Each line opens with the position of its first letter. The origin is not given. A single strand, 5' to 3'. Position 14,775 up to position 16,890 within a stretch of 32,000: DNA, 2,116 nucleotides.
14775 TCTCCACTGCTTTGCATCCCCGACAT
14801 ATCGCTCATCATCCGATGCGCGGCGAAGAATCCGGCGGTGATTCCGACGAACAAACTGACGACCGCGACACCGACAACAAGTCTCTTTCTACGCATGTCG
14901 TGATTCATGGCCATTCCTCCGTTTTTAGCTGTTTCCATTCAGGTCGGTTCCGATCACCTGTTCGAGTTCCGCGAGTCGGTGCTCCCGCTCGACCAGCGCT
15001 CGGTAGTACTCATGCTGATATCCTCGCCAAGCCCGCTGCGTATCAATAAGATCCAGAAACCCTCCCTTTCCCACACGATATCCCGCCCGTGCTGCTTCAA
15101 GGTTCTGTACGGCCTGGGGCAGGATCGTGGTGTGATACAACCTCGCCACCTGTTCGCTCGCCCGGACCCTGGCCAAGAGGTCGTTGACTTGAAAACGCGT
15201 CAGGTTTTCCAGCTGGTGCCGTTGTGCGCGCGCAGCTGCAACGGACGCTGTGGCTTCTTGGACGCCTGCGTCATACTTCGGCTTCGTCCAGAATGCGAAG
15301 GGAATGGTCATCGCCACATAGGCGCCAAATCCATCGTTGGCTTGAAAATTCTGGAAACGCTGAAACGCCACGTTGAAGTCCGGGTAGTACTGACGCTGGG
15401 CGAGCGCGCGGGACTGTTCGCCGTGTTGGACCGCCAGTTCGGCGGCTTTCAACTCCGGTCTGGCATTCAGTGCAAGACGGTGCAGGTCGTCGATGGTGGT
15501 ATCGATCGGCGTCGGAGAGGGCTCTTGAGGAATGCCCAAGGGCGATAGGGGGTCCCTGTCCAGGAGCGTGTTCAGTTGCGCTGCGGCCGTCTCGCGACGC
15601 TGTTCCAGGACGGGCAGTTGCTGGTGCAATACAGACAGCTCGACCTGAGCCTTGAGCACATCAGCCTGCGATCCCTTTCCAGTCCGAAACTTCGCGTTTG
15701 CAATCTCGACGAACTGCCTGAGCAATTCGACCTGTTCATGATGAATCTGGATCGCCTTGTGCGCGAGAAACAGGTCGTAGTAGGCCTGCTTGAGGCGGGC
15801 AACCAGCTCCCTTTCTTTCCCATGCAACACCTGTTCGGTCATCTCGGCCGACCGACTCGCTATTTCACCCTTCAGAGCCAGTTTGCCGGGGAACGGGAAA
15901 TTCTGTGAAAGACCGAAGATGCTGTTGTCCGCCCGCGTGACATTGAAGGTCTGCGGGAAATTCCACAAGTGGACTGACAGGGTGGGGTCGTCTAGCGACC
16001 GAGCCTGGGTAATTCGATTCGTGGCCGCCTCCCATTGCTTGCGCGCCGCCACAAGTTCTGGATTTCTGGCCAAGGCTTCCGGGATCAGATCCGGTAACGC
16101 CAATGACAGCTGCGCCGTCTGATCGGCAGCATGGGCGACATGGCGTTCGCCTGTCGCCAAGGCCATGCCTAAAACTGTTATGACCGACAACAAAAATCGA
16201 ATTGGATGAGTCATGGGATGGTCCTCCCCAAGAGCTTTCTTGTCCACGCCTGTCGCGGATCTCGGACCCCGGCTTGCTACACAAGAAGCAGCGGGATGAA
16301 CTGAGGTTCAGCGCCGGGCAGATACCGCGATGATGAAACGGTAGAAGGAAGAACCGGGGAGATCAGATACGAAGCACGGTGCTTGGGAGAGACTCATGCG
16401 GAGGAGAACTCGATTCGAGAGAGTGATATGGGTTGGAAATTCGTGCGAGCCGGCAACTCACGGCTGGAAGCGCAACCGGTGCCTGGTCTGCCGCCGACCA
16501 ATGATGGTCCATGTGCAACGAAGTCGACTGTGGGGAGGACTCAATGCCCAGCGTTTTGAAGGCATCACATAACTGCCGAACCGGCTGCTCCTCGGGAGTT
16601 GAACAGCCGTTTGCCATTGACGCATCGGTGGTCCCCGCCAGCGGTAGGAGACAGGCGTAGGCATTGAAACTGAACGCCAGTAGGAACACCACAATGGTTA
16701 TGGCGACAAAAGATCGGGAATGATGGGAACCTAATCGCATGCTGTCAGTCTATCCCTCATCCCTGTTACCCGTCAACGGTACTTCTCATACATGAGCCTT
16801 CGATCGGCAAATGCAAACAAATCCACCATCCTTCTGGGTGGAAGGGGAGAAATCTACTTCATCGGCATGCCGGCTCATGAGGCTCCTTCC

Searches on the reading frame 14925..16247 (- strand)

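Call 5: search_protein_families(library=pfam, proteins=[window:14925-16247:-], max_evalue=0.01)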
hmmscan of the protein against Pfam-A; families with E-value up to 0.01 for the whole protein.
window:14925-16247:- (440 aa): 1 family
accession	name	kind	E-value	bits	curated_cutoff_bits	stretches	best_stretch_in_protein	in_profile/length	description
PF02321.23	OEP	-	7.5e-50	169.8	22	2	53-229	3-186/187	Outer membrane efflux protein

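Call 6: search_protein_families(library=ncbifam, proteins=[window:14925-16247:-], max_evalue=0.01)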
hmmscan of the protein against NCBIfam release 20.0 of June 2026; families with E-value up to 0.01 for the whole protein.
window:14925-16247:- (440 aa): 8 families
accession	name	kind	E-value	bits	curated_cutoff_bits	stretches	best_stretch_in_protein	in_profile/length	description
TIGR01844.1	type_I_sec_TolC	subfamily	2.5e-21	76.2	225.15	2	50-417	4-382/414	TolC family outer membrane protein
TIGR01845.1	outer_NodT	subfamily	2.4e-17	62.9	210.05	1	50-433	58-458/460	efflux transporter outer membrane subunit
NF045679.1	DiMtlExpIhpA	equivalog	9.8e-12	44.2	650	1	42-409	24-389/424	divalent metal ion exporter subunit IhpA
NF047721.1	ToxDrgExpTdeA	equivalog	1e-06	27.9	550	1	129-339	142-359/455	toxin/drug exporter TdeA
NF008524.1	PRK11459.1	equivalog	9.2e-05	21.4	650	1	128-370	169-405/478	multidrug resistance outer membrane protein MdtQ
NF007002.0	PRK09465.1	equivalog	0.00047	18.8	495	0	54-404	29-395/460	outer membrane channel protein TolC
NF007390.0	PRK09915.1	equivalog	0.0023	16.7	597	1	131-295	171-334/488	MdtP family multidrug efflux transporter outer membrane subunit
NF000466.2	16S_rRNA_Rmt_gen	equivalog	0.0069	15.8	250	0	163-228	133-199/254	Rmt family 16S rRNA (guanine(1405)-N(7))-methyltransferase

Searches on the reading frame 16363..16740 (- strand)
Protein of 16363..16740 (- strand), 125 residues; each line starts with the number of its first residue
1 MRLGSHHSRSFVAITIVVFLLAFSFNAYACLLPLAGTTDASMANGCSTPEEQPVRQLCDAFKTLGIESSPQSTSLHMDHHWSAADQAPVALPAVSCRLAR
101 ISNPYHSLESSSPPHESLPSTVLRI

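Call 5: search_protein_families(library=pfam, proteins=[window:16363-16740:-], max_evalue=0.01)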
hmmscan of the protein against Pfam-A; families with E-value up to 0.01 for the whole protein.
window:16363-16740:- (125 aa): 0 families

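Call 6: search_protein_families(library=ncbifam, proteins=[window:16363-16740:-], max_evalue=0.01)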
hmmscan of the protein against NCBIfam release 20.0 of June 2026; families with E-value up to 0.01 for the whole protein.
window:16363-16740:- (125 aa): 0 families

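Call 37: search_protein_families(library=pfam, proteins=[window:16363-16740:-], max_evalue=0.1)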
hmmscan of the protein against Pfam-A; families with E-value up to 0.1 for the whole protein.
window:16363-16740:- (125 aa): 0 families
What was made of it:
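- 16363..16740 (-): hyp125, a small Cys-containing protein with a hydrophobic N-terminal leader that always precedes cusCBA in Nitrospira. It has no Pfam or NCBIfam match (calls 5, 6, 37).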
